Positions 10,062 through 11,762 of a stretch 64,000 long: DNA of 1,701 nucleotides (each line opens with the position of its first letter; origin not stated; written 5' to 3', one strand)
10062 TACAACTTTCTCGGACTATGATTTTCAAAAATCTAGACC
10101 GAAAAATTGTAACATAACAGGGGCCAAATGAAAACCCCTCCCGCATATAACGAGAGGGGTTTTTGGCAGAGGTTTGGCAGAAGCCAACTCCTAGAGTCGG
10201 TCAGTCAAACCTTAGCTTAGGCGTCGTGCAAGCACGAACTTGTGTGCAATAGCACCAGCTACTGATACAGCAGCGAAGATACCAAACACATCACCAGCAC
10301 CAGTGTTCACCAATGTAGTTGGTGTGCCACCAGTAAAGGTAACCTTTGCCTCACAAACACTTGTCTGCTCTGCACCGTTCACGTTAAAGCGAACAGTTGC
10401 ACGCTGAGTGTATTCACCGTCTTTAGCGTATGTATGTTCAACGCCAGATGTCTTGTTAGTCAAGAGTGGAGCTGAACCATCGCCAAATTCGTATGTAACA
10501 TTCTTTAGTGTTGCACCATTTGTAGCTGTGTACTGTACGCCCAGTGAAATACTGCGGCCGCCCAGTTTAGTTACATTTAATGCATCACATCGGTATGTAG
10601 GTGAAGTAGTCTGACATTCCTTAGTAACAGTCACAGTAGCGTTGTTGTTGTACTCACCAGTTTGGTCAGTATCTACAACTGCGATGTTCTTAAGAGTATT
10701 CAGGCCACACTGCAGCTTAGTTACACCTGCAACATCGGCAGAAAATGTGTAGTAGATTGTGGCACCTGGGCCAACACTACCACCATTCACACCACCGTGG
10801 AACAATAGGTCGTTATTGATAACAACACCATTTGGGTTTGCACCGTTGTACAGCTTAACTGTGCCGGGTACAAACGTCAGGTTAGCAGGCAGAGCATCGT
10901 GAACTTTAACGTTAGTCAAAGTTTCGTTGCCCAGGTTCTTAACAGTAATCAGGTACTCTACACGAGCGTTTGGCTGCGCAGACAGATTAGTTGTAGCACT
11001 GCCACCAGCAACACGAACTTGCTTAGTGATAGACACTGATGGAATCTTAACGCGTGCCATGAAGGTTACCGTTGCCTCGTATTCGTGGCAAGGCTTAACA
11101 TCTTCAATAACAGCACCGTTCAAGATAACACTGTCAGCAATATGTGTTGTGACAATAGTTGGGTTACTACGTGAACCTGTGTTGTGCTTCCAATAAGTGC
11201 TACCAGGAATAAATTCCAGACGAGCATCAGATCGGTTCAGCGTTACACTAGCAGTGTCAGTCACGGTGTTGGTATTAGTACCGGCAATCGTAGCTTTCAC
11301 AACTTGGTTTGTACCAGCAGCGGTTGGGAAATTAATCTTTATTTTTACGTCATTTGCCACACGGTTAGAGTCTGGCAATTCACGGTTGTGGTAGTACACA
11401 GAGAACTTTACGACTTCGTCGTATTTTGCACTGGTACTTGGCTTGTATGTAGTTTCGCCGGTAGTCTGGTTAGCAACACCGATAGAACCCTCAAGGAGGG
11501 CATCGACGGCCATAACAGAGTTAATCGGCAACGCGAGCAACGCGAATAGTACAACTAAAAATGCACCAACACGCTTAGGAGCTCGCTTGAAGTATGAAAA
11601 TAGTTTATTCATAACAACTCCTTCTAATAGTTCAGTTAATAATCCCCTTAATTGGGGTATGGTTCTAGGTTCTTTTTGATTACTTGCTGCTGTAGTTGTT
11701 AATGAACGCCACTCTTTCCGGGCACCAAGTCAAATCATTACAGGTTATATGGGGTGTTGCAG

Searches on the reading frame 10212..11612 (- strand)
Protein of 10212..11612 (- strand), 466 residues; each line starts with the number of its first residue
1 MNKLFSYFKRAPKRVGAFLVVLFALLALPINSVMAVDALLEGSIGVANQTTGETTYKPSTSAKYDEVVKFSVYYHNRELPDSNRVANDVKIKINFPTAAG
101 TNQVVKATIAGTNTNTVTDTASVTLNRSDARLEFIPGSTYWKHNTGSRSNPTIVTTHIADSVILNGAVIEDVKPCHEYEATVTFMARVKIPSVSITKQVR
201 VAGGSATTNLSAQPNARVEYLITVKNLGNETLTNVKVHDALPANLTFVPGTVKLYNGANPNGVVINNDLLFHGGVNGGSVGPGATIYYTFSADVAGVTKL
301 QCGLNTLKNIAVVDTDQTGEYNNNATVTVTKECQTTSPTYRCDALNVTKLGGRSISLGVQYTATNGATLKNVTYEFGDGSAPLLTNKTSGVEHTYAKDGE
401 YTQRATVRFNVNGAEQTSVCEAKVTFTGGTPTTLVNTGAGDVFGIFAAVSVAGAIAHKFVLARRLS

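Call 12: search_protein_families(library=ncbifam, proteins=[window:10212-11612:-], max_evalue=10)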
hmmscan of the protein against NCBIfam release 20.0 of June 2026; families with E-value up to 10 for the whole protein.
window:10212-11612:- (466 aa): 2 families
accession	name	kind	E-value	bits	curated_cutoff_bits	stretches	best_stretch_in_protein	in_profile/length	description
TIGR01451.2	B_ant_repeat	repeat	4.7e-14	52.1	24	1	210-253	6-49/53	DUF11 type repeat protein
TIGR02331.1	rib_alpha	repeat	0.8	10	35.25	1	77-130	20-73/80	Rib/alpha/Esp repeat surface protein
